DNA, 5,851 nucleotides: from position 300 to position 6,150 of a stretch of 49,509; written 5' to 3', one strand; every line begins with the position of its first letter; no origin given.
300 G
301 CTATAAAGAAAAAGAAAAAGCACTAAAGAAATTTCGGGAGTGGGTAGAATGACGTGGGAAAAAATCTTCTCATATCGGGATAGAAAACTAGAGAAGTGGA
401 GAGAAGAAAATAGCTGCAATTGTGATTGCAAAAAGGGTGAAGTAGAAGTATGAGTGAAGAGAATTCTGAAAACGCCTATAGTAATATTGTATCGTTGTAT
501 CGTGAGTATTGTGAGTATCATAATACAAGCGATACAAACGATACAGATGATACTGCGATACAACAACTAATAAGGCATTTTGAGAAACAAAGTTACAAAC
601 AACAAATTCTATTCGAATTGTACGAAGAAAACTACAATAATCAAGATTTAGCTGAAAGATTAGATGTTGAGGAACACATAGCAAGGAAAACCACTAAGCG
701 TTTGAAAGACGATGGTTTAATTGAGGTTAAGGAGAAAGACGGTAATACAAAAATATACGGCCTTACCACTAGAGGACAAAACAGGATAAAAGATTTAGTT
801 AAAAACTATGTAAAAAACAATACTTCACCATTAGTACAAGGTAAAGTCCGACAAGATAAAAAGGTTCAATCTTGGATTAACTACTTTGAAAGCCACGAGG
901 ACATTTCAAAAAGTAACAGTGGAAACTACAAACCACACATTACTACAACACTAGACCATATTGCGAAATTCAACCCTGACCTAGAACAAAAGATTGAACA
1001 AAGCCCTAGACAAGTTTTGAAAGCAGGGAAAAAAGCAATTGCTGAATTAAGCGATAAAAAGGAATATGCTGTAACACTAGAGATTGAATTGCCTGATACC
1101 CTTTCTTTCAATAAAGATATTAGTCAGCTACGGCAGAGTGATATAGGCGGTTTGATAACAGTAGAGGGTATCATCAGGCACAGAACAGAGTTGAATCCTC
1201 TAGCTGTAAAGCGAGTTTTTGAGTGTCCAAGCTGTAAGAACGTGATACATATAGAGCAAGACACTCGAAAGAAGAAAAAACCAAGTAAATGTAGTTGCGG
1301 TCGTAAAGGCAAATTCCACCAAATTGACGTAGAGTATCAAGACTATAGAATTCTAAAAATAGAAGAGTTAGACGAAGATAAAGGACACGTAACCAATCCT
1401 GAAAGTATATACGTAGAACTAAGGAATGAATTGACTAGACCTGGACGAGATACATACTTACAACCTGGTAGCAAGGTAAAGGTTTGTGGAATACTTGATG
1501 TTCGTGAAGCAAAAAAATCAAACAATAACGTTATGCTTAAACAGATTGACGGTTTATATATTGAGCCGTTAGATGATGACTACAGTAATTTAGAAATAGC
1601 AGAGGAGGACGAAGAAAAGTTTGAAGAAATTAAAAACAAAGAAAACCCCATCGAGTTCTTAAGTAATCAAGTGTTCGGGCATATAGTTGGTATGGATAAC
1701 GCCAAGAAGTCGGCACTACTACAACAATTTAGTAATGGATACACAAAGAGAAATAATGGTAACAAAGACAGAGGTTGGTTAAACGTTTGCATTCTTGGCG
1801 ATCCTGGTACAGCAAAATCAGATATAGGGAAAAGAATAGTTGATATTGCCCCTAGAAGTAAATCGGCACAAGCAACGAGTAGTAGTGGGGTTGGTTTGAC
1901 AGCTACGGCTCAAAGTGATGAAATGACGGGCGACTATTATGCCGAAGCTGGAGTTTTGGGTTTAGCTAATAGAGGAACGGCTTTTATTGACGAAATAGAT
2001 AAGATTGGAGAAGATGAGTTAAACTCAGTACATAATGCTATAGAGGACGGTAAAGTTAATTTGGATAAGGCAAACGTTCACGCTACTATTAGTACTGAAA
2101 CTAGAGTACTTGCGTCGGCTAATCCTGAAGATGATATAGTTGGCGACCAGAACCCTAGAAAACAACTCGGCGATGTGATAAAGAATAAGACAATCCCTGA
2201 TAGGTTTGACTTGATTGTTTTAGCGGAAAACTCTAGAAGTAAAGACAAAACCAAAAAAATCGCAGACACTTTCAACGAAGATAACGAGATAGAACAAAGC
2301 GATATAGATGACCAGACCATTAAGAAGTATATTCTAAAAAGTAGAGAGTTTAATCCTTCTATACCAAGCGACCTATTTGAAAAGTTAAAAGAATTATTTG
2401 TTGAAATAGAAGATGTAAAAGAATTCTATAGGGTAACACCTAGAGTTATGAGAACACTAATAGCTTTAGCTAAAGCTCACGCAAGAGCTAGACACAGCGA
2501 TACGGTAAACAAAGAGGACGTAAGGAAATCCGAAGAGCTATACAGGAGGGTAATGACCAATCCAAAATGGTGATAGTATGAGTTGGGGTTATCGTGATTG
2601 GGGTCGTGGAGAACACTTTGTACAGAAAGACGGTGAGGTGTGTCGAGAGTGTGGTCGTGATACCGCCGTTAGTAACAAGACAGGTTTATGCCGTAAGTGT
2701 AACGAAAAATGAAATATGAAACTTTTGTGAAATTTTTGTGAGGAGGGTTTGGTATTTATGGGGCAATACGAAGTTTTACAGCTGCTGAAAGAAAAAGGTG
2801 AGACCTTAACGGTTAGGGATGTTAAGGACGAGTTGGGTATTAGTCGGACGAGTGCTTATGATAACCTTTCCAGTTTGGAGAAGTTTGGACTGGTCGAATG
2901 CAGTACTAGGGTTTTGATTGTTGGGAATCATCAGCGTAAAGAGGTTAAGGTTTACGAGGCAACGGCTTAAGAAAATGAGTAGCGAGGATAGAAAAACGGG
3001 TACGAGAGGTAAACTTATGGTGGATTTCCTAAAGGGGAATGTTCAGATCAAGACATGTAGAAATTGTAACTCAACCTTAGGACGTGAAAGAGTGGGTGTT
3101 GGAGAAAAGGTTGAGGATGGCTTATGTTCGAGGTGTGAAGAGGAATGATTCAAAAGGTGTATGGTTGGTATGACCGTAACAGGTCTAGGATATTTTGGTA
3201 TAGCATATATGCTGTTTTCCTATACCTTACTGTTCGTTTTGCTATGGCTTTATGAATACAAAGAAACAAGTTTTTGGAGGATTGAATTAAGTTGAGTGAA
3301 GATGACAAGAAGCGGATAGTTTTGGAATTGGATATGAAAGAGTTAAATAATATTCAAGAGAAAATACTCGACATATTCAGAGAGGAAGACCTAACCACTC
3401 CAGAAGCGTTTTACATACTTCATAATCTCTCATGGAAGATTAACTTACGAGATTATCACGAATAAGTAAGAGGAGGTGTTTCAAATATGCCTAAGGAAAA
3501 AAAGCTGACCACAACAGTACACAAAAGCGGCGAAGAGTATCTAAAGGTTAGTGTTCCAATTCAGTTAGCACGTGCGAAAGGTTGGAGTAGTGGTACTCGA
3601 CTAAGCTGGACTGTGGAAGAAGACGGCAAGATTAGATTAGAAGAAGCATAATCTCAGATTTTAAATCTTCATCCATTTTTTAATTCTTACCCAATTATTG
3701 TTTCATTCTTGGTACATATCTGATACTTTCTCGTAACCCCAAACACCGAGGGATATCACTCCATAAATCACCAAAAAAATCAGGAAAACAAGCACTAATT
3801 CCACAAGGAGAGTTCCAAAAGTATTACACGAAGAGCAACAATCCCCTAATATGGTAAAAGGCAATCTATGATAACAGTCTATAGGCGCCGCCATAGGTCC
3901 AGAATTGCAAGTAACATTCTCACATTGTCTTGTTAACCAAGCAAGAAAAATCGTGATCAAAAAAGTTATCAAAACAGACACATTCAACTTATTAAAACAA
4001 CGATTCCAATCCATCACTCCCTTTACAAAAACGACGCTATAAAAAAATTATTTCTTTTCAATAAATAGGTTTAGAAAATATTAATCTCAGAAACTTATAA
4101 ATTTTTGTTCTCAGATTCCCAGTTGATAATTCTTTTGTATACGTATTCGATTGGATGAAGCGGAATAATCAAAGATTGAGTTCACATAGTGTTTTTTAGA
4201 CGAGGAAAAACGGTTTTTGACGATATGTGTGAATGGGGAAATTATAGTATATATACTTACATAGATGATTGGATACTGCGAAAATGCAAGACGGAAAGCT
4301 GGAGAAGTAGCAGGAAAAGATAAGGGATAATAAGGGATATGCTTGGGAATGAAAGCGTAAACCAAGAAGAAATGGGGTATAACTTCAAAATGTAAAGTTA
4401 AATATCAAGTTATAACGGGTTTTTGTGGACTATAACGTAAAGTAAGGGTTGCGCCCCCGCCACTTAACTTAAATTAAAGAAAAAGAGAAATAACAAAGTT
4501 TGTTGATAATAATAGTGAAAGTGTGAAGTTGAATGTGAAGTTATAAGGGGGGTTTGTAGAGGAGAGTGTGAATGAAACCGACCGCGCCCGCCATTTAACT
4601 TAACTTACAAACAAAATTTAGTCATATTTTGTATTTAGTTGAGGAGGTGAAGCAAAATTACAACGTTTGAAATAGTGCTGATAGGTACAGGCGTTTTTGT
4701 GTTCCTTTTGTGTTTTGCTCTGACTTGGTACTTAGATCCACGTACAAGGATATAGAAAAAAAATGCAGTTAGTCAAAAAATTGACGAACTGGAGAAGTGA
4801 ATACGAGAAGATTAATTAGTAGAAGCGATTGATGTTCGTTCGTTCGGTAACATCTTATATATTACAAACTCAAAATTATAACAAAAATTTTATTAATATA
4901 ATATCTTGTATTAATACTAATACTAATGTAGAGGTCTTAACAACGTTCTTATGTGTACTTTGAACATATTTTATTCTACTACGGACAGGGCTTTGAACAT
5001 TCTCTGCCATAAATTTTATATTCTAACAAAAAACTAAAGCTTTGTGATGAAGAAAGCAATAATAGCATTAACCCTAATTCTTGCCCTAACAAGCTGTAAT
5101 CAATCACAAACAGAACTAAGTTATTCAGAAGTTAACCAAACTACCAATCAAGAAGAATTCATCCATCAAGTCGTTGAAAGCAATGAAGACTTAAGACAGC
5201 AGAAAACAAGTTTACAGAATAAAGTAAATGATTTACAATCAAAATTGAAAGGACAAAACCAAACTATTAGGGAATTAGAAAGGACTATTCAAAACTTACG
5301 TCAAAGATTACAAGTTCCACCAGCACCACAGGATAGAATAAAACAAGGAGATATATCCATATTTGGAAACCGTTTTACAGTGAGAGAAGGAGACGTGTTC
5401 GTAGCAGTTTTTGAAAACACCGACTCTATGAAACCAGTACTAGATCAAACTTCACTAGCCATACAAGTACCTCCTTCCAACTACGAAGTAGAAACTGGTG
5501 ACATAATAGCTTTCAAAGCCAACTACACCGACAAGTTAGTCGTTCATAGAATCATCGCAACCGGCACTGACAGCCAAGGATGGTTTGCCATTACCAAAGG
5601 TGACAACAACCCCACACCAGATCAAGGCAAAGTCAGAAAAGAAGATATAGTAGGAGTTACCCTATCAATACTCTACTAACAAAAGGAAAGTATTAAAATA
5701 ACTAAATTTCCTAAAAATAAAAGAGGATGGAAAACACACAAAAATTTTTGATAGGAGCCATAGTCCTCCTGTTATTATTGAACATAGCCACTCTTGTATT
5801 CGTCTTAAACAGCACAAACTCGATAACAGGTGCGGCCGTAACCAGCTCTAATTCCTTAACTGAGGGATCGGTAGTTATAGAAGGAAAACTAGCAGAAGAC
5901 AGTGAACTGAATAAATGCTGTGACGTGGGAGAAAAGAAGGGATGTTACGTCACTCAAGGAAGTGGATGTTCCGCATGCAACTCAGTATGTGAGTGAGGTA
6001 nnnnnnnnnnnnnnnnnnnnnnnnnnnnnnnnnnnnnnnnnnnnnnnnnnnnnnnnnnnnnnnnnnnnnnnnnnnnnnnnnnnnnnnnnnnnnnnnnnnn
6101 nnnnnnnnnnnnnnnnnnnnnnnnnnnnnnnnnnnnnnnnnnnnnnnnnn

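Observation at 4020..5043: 1-kb non-coding tract with two 66-nt paralogous units, GTGTGAA iterons and an AT-rich stretch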

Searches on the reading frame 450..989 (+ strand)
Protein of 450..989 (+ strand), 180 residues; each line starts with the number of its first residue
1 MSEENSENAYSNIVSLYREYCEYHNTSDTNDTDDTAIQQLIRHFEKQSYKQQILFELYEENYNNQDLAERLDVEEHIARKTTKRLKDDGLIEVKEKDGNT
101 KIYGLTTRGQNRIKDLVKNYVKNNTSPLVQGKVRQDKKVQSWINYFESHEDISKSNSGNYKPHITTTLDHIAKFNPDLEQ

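Call 91: predict_structure(protein=window:450-989:+)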
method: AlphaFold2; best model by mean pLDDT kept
length: 180 residues; sequences in the alignment: 1
mean_pLDDT: 42.5   pTM: 0.33
mean pLDDT of the five models: 42.5, 40.8, 40.6, 37.7, 35.3
residues with pLDDT >= 90: 0; 70-90: 0; 50-70: 32; < 50: 148
segments of 3 or more residues with pLDDT < 50: 1-78, 116-180
pLDDT, mean of each block of 10 residues (from residue 1): 31 40 40 38 40 45 41 46 57 54 52 49 40 42 45 35 37 31
secondary structure, 60 per line:
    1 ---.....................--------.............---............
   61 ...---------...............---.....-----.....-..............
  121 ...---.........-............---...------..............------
elements in order: H4-24 H33-45 H49-63 H73-87 E91-95 E101-105 H107-123 H127-135 H137-148 H161-174

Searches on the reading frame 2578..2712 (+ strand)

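Call 40: search_protein_families(library=pfam, proteins=[window:2578-2712:+], max_evalue=1)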
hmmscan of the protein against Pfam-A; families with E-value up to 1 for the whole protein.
window:2578-2712:+ (44 aa): 4 families
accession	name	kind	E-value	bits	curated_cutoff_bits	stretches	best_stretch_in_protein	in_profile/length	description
PF23475.1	zf-Tbcl_FmdE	-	0.00018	21.4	23.2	1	11-25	14-28/35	FmdE treble clef zinc finger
PF00253.27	Ribosomal_S14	-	0.0014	18.7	27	1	21-41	17-37/54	Ribosomal protein S14p/S29e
PF18912.6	DZR_2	-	0.055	13.7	27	1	16-41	18-42/56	Double zinc ribbon domain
PF10977.13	DUF2797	-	0.14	12.4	25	1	18-42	10-34/227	Protein of unknown function (DUF2797)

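Call 90: search_protein_families(library=phrogs, proteins=[window:2578-2712:+], max_evalue=0.001)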
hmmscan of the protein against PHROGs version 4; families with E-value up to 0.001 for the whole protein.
window:2578-2712:+ (44 aa): 0 families

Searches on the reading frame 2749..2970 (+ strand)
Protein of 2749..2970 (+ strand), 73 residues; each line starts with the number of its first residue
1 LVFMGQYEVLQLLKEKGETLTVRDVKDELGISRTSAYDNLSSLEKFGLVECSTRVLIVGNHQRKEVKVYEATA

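Call 40: search_protein_families(library=pfam, proteins=[window:2749-2970:+], max_evalue=1)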
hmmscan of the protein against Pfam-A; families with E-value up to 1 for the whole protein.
window:2749-2970:+ (73 aa): 23 families
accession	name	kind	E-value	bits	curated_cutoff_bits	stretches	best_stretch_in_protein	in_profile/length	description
PF01978.25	TrmB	-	3e-08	33.8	25.6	1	12-53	17-56/68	Sugar-specific transcriptional regulator TrmB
PF09339.16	HTH_IclR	-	9.8e-08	32.1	22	1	8-50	7-49/52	IclR helix-turn-helix domain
PF12840.13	HTH_20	-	4.7e-06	26.9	27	1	7-51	7-50/51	Helix-turn-helix domain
PF08279.18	HTH_11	-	5.6e-06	26.6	25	1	8-47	4-43/55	HTH domain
PF12802.13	MarR_2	-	6.1e-05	23.5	27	1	6-50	7-51/61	MarR family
PF13338.12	AbiEi_4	-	0.00014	22.3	25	1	8-50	2-39/49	Transcriptional regulator, AbiEi antitoxin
PF01022.26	HTH_5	-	0.0002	21.6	22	1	8-50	6-46/47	Bacterial regulatory protein, arsR family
PF00392.27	GntR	-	0.00087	19.3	27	1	15-54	19-59/64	Bacterial regulatory proteins, gntR family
PF03551.20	PadR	-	0.0011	19.4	27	1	28-72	26-66/75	Transcriptional regulator PadR-like family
PF25213.1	HVO_A0261_N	-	0.0026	18.1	35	1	7-52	14-57/86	HVO_A0261 N-terminal domain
PF09107.17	SelB-wing_3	-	0.0041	17.1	23.2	1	12-33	2-22/47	Elongation factor SelB, winged helix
PF01047.28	MarR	-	0.0049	17.2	24.6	1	4-50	3-48/59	MarR family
PF14394.12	DUF4423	-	0.0049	17.1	30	1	9-57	26-75/165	Domain of unknown function (DUF4423)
PF13412.12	HTH_24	-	0.0057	16.7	21.9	1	7-50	6-48/48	Winged helix-turn-helix DNA-binding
PF21476.4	PF0610-like_N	-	0.009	16.7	33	1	10-45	7-40/50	PF0610-like, N-terminal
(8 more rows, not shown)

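Call 71: search_protein_families(library=ncbifam, proteins=[window:2749-2970:+], max_evalue=0.01)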
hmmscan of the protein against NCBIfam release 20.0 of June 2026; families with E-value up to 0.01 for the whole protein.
window:2749-2970:+ (73 aa): 7 families
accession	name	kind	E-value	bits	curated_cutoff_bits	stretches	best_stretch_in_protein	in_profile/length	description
TIGR01884.1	cas_HTH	subfamily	7.1e-07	28.8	60.2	1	6-54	144-192/202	CRISPR-associated CARF protein Csa3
NF053606.1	Sta1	subfamily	3.4e-05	23.9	80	1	7-51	23-66/100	Sta1 family transcriptional regulator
NF040939.2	trans_reg_lrs14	equivalog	0.00015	21.7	90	1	7-50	24-67/103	Lrs14 family HTH-type transcriptional regulator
NF033788.1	HTH_metalloreg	subfamily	0.0021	17.8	55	1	8-52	15-58/77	metalloregulator ArsR/SmtB family transcription factor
NF008846.0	PRK11886.1-1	equivalog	0.0026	17.1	353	1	8-49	6-47/312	bifunctional biotin--[acetyl-CoA-carboxylase] ligase/biotin operon repressor BirA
NF053609.1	Sul12a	equivalog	0.0049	17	150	1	8-57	9-57/103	Sul12a family chromatin-organizing protein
NF047390.1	TransRegTrmBL1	equivalog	0.0078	15.2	650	1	18-51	30-63/341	HTH-type sugar sensing transcriptional regulator TrmBL1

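Call 90: search_protein_families(library=phrogs, proteins=[window:2749-2970:+], max_evalue=0.001)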
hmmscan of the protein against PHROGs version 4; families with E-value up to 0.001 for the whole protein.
window:2749-2970:+ (73 aa): 3 families
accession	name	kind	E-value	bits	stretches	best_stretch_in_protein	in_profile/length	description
phrog_2440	-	transcription regulation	1.4e-05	26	1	9-72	33-88/126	transcriptional regulator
phrog_18890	-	transcription regulation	0.00018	23.4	1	9-49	27-71/91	transcriptional regulator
phrog_142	-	moron, auxiliary metabolic gene and host takeover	0.00086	20.4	1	7-55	15-62/116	Ren-like exclusion protein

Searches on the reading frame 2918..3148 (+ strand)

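Call 40: search_protein_families(library=pfam, proteins=[window:2918-3148:+], max_evalue=1)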
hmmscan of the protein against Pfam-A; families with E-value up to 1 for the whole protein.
window:2918-3148:+ (76 aa): 1 family
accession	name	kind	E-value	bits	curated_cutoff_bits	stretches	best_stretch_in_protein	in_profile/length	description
PF16919.11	PknG_rubred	-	0.1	13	28.5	1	45-75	37-66/74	Protein kinase G rubredoxin domain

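Call 90: search_protein_families(library=phrogs, proteins=[window:2918-3148:+], max_evalue=0.001)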
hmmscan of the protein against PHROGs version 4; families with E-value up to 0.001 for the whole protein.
window:2918-3148:+ (76 aa): 0 families

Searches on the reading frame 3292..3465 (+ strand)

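Call 40: search_protein_families(library=pfam, proteins=[window:3292-3465:+], max_evalue=1)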
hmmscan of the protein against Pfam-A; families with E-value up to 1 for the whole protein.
window:3292-3465:+ (57 aa): 1 family
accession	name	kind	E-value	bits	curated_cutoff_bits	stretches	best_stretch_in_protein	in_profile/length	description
PF17804.6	TSP_NTD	-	0.018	15.7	26.4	1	4-43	32-71/188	Tail specific protease N-terminal domain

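Call 90: search_protein_families(library=phrogs, proteins=[window:3292-3465:+], max_evalue=0.001)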
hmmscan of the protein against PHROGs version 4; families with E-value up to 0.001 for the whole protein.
window:3292-3465:+ (57 aa): 0 families

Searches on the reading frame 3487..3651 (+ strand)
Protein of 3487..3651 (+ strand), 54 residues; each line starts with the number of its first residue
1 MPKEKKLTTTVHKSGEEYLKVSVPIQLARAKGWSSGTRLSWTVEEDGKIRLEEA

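Call 40: search_protein_families(library=pfam, proteins=[window:3487-3651:+], max_evalue=1)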
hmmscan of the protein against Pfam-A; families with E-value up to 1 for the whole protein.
window:3487-3651:+ (54 aa): 2 families
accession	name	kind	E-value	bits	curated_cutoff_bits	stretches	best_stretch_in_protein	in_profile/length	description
PF04014.23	MazE_antitoxin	-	0.00027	21.3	24.7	1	21-52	10-41/48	Antidote-toxin recognition MazE, bacterial antitoxin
PF23889.1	DUF7241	-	0.07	13.7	27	1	26-40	5-19/70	Domain of unknown function (DUF7241)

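Call 71: search_protein_families(library=ncbifam, proteins=[window:3487-3651:+], max_evalue=0.01)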
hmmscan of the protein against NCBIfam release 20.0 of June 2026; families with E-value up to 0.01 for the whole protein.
window:3487-3651:+ (54 aa): 0 families

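Call 90: search_protein_families(library=phrogs, proteins=[window:3487-3651:+], max_evalue=0.001)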
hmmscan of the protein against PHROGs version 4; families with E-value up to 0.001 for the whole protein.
window:3487-3651:+ (54 aa): 1 family
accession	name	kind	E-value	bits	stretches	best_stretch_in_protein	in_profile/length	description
phrog_661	-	unknown function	1.5e-06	28.8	1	1-51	1-51/61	-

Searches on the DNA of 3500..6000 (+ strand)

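Call 8: search_rna_families(source=window, start=3900, end=5200, threshold=evalue, max_evalue=10)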
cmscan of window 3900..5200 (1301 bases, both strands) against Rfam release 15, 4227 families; matches with E-value up to 10: 2.
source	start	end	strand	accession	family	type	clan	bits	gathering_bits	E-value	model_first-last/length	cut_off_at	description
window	4191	4272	+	RF02217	ZNFX1-AS1_3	Gene; lncRNA;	-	21.6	60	1.2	1-87/87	no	ZNFX1 antisense RNA 1 conserved region 3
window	4083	4117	-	RF00728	mir-81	Gene; miRNA;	CL00091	16.9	54.5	1.4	28-62/89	no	mir-81 microRNA precursor family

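Call 10: search_dna_similar(query=window:3500-6000:+, collection=phages, mode=distant)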
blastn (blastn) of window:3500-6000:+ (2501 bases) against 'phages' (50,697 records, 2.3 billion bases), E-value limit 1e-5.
No match.

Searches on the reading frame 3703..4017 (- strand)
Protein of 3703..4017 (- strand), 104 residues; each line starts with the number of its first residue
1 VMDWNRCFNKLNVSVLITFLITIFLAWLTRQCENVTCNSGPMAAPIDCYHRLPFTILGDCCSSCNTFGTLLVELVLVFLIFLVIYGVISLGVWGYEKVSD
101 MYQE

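Call 9: search_protein_families(library=pfam, proteins=[window:3703-4017:-], max_evalue=0.01)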
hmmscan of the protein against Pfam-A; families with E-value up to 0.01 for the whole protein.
window:3703-4017:- (104 aa): 0 families

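Call 40: search_protein_families(library=pfam, proteins=[window:3703-4017:-], max_evalue=1)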
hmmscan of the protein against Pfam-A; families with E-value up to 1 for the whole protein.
window:3703-4017:- (104 aa): 4 families
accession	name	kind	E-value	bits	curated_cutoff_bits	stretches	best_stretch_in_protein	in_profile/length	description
PF07811.17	TadE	-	0.056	14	22.9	1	68-95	1-29/43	TadE-like protein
PF04791.21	LMBR1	-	0.13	11.5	31.9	1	61-98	394-432/510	LMBR1-like membrane protein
PF06084.16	Cytomega_TRL10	-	0.56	10.7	20.2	1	36-86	32-80/149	Cytomegalovirus TRL10 protein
PF05814.16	Ac76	-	0.61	10.6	22.5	0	59-85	15-41/83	Orf76 (Ac76)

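Call 90: search_protein_families(library=phrogs, proteins=[window:3703-4017:-], max_evalue=0.001)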
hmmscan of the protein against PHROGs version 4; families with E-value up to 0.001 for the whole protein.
window:3703-4017:- (104 aa): 0 families

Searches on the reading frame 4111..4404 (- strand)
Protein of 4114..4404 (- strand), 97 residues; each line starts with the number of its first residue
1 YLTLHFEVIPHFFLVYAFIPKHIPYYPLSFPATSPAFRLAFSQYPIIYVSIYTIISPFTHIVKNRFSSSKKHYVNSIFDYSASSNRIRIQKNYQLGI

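Call 40: search_protein_families(library=pfam, proteins=[window:4111-4365:-], max_evalue=1)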
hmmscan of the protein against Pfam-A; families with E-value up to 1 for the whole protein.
window:4111-4365:- (84 aa): 0 families

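Call 55: search_protein_families(library=pfam, proteins=[window:4114-4404:-], max_evalue=1)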
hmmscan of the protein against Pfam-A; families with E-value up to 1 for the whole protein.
seq(97 aa): 0 families

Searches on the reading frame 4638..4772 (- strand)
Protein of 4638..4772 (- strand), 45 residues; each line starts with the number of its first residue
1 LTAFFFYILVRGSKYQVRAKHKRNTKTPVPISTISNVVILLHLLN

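Call 55: search_protein_families(library=pfam, proteins=[window:4638-4772:-], max_evalue=1)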
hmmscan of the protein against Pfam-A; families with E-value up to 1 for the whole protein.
seq(45 aa): 1 family
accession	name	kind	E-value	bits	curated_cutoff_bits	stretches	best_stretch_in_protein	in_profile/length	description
PF11889.13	Capsid_pestivir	-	0.092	13.1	27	1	8-22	40-54/56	Capsid protein C, pestivirus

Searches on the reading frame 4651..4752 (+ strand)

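Call 55: search_protein_families(library=pfam, proteins=[window:4651-4752:+], max_evalue=1)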
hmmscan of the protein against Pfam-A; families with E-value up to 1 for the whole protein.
seq(34 aa): 2 families
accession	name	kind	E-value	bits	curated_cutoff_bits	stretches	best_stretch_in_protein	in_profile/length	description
PF15168.11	TRIQK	-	0.16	12.4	27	1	7-30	50-73/79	Triple QxxK/R motif-containing protein family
PF11271.13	PorA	-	0.21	11.3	29.5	1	8-32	3-27/297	Porin PorA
